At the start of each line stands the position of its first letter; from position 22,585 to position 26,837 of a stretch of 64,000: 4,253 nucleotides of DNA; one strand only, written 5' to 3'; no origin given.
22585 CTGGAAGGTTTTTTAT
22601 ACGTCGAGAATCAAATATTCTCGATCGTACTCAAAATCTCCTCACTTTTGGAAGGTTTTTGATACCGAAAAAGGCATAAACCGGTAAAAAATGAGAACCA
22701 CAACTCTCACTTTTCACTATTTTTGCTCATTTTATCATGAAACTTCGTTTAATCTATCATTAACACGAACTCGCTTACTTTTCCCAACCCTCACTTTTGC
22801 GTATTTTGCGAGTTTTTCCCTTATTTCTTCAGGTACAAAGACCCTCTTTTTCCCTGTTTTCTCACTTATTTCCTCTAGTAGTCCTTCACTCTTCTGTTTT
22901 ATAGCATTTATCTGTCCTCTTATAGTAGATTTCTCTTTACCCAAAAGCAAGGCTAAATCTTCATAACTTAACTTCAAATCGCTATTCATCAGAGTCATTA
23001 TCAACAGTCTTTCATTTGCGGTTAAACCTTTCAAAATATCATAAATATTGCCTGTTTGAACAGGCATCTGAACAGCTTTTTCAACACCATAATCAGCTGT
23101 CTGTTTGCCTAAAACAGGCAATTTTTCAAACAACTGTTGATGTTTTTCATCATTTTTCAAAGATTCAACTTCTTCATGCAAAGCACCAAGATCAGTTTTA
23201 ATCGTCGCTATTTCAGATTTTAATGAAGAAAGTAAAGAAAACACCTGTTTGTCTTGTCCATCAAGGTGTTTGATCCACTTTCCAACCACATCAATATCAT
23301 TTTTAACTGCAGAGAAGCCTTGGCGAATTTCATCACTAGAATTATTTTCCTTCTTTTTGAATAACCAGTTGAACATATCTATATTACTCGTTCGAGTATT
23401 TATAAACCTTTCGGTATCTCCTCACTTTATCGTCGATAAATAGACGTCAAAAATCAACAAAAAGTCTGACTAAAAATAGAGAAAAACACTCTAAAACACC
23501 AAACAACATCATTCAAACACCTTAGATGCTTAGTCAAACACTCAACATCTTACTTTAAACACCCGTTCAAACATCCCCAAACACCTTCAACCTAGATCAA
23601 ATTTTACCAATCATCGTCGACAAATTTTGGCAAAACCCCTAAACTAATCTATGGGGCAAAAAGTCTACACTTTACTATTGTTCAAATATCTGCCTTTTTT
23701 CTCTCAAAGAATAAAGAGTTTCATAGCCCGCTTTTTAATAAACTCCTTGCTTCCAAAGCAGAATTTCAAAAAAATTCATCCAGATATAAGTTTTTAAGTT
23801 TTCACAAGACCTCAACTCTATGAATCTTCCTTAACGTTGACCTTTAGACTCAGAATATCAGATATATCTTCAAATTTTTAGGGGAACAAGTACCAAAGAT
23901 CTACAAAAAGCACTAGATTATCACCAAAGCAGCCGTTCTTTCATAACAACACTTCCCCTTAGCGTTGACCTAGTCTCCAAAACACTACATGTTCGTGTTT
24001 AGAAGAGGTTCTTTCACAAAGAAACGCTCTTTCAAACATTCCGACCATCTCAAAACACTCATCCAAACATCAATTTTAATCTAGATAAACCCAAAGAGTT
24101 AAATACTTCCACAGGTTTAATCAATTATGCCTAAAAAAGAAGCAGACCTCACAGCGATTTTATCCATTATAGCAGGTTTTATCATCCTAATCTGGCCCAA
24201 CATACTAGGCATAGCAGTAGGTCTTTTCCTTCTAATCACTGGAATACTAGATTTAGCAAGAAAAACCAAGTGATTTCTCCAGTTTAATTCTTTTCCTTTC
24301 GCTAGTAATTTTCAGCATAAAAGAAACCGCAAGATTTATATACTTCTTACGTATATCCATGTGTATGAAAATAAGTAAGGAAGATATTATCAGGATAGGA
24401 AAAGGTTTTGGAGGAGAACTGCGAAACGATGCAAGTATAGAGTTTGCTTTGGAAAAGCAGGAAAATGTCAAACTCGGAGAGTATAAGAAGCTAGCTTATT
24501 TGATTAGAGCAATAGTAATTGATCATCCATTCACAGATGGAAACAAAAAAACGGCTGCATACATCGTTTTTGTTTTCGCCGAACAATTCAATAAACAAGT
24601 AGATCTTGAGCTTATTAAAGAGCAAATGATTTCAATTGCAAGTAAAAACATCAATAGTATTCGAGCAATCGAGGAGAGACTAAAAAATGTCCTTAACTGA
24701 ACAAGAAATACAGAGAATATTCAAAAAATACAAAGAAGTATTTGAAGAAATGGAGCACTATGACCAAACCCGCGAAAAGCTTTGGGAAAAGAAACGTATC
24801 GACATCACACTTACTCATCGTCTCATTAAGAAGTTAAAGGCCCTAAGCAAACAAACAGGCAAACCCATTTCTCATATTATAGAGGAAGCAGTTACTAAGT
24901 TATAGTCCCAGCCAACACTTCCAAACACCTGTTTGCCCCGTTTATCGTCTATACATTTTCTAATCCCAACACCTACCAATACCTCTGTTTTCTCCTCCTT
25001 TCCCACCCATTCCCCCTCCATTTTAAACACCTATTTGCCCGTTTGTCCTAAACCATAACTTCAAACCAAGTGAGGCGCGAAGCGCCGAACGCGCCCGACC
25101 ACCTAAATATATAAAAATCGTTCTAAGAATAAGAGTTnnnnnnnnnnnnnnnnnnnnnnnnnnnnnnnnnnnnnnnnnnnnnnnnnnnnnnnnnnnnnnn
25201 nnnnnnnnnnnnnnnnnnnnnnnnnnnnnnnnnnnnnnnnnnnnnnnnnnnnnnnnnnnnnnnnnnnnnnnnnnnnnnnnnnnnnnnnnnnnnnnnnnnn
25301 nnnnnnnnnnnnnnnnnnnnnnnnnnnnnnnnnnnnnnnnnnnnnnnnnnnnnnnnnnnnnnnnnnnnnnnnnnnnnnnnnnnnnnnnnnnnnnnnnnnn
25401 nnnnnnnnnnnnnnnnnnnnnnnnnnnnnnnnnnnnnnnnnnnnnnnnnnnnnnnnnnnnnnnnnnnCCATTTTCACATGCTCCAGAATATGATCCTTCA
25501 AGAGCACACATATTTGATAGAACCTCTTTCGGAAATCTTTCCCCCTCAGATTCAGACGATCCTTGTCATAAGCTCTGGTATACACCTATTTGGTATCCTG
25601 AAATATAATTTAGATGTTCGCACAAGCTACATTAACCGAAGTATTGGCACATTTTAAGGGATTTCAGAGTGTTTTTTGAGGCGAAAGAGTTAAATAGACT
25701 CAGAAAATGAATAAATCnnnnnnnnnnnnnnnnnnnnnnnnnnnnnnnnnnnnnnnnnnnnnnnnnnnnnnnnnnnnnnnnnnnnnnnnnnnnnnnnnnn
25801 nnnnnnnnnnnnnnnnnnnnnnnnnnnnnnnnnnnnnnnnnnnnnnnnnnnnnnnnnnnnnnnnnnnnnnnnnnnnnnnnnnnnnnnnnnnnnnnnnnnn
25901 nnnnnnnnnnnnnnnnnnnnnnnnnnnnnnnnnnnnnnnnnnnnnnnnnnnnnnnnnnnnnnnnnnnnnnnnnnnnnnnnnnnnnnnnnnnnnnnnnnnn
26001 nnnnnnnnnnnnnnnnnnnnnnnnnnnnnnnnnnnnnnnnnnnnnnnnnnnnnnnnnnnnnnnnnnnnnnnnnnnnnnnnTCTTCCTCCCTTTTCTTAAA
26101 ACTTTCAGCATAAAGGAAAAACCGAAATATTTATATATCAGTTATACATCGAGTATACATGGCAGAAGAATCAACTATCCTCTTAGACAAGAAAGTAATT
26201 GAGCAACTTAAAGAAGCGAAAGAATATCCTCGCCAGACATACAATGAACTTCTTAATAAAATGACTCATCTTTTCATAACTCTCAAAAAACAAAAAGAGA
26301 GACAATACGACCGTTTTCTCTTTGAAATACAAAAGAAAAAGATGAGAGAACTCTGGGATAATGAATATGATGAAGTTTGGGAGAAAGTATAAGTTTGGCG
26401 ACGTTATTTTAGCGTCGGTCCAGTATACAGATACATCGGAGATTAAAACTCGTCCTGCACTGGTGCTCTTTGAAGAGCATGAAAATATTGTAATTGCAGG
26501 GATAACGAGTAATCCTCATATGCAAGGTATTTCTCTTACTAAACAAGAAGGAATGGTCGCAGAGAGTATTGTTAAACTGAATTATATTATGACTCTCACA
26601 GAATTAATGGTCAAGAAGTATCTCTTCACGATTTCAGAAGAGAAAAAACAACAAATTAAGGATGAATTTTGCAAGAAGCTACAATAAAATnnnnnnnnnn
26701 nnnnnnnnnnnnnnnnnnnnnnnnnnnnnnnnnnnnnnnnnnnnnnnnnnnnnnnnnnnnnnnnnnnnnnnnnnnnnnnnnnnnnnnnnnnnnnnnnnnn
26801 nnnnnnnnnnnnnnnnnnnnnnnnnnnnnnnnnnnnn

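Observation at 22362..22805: Iteron-like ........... array between two convergent wHTH regulator genes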

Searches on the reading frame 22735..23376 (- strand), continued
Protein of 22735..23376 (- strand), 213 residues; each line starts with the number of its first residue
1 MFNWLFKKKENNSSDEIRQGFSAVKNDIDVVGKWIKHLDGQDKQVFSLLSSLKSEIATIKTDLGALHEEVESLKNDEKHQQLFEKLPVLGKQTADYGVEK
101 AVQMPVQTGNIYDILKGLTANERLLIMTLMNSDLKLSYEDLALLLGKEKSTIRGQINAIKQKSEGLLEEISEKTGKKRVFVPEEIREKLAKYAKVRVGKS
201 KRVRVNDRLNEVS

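Call 67: find_encoding_contigs(protein=P0060, flank=10000, max_places=2)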
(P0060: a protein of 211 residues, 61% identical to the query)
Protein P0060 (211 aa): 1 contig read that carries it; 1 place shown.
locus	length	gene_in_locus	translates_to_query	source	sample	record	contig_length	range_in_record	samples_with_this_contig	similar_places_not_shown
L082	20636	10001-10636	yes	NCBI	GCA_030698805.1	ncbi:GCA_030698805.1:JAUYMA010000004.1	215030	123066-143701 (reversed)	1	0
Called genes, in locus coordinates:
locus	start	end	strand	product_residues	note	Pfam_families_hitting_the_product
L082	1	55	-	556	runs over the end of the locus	PF03485:Arg_tRNA_synt_N, PF00750:tRNA-synt_1d, PF05746:DALR_1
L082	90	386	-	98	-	PF17032:Zn_ribbon_15 (faint), PF12773:DZR, PF13240:Zn_Ribbon_1 (faint), PF13248:Zn_ribbon_3 (weak)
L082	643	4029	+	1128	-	-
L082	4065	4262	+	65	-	-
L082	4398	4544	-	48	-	PF11295:DUF3096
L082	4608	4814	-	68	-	-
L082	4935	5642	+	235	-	PF00932:LTD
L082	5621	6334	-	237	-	-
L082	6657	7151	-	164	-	-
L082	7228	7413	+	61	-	-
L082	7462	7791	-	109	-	-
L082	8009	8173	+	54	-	-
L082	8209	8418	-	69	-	-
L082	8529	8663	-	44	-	-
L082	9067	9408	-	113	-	PF18898:DUF5654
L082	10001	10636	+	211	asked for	-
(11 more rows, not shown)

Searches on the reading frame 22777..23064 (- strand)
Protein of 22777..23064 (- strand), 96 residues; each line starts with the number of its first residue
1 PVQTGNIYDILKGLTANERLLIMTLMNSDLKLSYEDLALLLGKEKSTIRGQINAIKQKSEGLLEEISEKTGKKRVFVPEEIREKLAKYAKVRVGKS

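Call 92: predict_structure(alignment_id=A6)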
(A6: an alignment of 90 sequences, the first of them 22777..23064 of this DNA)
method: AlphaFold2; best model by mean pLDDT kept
length: 96 residues; sequences in the alignment: 90
mean_pLDDT: 85.0   pTM: 0.75
mean pLDDT of the five models: 85.0, 84.3, 84.0, 84.1, 83.5
residues with pLDDT >= 90: 55; 70-90: 25; 50-70: 10; < 50: 6
segments of 3 or more residues with pLDDT < 50: 1-3, 94-96
pLDDT, mean of each block of 10 residues (from residue 1): 60 91 91 97 97 93 92 92 75 48
secondary structure, 60 per line:
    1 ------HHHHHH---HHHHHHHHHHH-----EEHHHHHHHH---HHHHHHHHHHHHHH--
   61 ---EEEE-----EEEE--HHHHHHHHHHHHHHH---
elements in order: H7-12 H16-26 H34-41 H45-58 E64-67 E73-76 H79-93

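Call 95: fold_search(model_id=the predicted structure, library=pdb)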
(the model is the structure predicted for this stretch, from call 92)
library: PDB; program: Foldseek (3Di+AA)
matches with E <= 10: 1353; with E <= 0.001: 7
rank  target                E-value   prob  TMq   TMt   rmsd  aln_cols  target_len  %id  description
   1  6cmv_C                1.8e-04  1.00  0.66  0.57   7.2       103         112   25  Crystal structure of Archaeal Biofilm Regulator (AbfR2) from Sulfolobus acidocaldarius (released 2018-11-14)
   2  6cmv_D                2.3e-04  1.00  0.61  0.54   7.5       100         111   25  Crystal structure of Archaeal Biofilm Regulator (AbfR2) from Sulfolobus acidocaldarius (released 2018-11-14)
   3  6cmv_A                4.7e-04  1.00  0.61  0.53   9.3       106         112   25  Crystal structure of Archaeal Biofilm Regulator (AbfR2) from Sulfolobus acidocaldarius (released 2018-11-14)
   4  6cmv_B                5.0e-04  1.00  0.63  0.54   9.1       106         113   24  Crystal structure of Archaeal Biofilm Regulator (AbfR2) from Sulfolobus acidocaldarius (released 2018-11-14)
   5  3eco_A                7.5e-04  1.00  0.69  0.51   5.2        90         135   12  Crystal structure of MepR, a transcription regulator of the Staphylococcus aureus multidrug efflux pump MepA (released 2009-02-10)
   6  3r0a_A                8.6e-04  1.00  0.62  0.51   7.0       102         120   16  Possible transcriptional regulator from Methanosarcina mazei Go1 (gi 21227196) (released 2011-03-23)
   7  2kko_MODEL_1_A        9.1e-04  1.00  0.68  0.61   2.6        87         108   22  Solution NMR structure of the homodimeric winged helix-turn-helix DNA-binding domain (fragment 1-100) Mb0332 f (released 2009-08-11)
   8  8aga                  1.5e-03  1.00  0.61  0.47   3.4        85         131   15  Structure of p-hydroxy benzoic acid ligand bound HosA transcriptional regulator from enteropathogenic Escherichia coli O (released 2023-08-02)
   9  2fe3_B                1.6e-03  1.00  0.62  0.43   1.9        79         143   16  The crystal structure of bacillus subtilis PerR-Zn reveals a novel Zn(Cys)4 Structural redox switch (released 2006-12-19)
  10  5ffx_A                1.6e-03  1.00  0.67  0.49   3.1        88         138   11  S. aureus MepR G34K Mutant (released 2016-12-21)
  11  5jlu                  1.7e-03  1.00  0.62  0.45   7.1       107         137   17  Crystal Structure of Adhesin competence repressor (AdcR) from Streptococcus pyogenes (released 2017-05-03)
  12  1lj9_B                1.7e-03  1.00  0.61  0.43   5.7       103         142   17  The crystal structure of the transcriptional regulator SlyA (released 2003-01-21)
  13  1r23_A                1.8e-03  1.00  0.72  0.67   2.2        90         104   18  Crystal structure of the cyanobacterial metallothionein repressor SmtB in the Zn1-form (one Zn(II) per dimer) (released 2004-05-18)
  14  1smt_A                1.8e-03  1.00  0.73  0.72   3.7        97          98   15  SMTB REPRESSOR FROM SYNECHOCOCCUS PCC7942 (released 1997-12-03)
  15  1u2w_B                1.8e-03  1.00  0.71  0.65   3.4        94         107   17  Crystal Structure of the Staphylococcus aureus pI258 CadC (released 2005-07-12)
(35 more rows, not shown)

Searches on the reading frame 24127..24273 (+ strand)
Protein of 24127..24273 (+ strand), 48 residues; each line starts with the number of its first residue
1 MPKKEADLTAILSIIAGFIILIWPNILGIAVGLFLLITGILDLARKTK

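Call 10: search_protein_families(library=pfam, proteins=[window:24127-24273:+], max_evalue=0.1)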
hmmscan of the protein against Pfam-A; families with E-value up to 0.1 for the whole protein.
window:24127-24273:+ (48 aa): 2 families
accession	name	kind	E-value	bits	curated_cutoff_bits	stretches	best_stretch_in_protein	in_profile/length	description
PF11295.13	DUF3096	-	1.4e-06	28.3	23.3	1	10-44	1-35/37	Protein of unknown function (DUF3096)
PF03729.18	DUF308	-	0.0077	16.9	25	1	8-44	1-41/73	Short repeat of unknown function (DUF308)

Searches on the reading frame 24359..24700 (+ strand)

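Call 10: search_protein_families(library=pfam, proteins=[window:24359-24700:+], max_evalue=0.1)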
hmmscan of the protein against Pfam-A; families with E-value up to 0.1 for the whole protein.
window:24359-24700:+ (113 aa): 1 family
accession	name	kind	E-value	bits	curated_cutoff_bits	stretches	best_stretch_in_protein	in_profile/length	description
PF02661.23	Fic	-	4.3e-06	27.9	24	1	17-73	18-92/93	Fic/DOC family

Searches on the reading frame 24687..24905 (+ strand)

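Call 10: search_protein_families(library=pfam, proteins=[window:24687-24905:+], max_evalue=0.1)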
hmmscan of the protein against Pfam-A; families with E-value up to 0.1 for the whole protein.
window:24687-24905:+ (72 aa): 6 families
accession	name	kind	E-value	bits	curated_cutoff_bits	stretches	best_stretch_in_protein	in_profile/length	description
PF12651.13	RHH_3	-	2.1e-08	34.5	21.6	1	34-71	1-38/44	Ribbon-helix-helix domain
PF01402.27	RHH_1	-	0.0005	20.4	20.5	1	37-70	1-34/39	Ribbon-helix-helix protein, copG family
PF19891.5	DUF6364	-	0.00071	20.4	27.3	1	35-67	2-34/70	Family of unknown function (DUF6364)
PF07878.17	RHH_5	-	0.021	15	26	1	36-70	2-40/43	CopG-like RHH_1 or ribbon-helix-helix domain, RHH_5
PF21277.2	T6SS_VgrG3-like_C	-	0.064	13.7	27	1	9-70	77-137/183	Type VI secretion system spike protein VgrG3-like, C-terminal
PF16991.10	SIR4_SID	-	0.072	13.6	27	1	20-70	60-110/163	Sir4 SID domain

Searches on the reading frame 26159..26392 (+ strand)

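Call 101: search_protein_families(library=pfam, proteins=[window:26159-26392:+], max_evalue=0.01)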
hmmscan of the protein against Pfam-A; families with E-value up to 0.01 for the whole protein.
window:26159-26392:+ (77 aa): 1 family
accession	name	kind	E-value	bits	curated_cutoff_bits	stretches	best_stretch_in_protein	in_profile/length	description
PF24434.1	DUF7557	-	0.00036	20.3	25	1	6-34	3-30/45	Family of unknown function (DUF7557)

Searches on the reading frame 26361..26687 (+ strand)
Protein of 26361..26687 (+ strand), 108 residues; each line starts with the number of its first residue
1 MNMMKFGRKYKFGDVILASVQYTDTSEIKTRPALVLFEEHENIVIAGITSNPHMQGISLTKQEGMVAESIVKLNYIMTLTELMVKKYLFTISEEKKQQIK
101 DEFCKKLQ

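Call 101: search_protein_families(library=pfam, proteins=[window:26361-26687:+], max_evalue=0.01)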
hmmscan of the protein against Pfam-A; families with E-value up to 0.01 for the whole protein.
window:26361-26687:+ (108 aa): 1 family
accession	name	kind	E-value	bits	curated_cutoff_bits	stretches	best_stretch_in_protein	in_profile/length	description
PF02452.23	PemK_toxin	-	1.5e-07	32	23.1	1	11-104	1-106/109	PemK-like, MazF-like toxin of type II toxin-antitoxin system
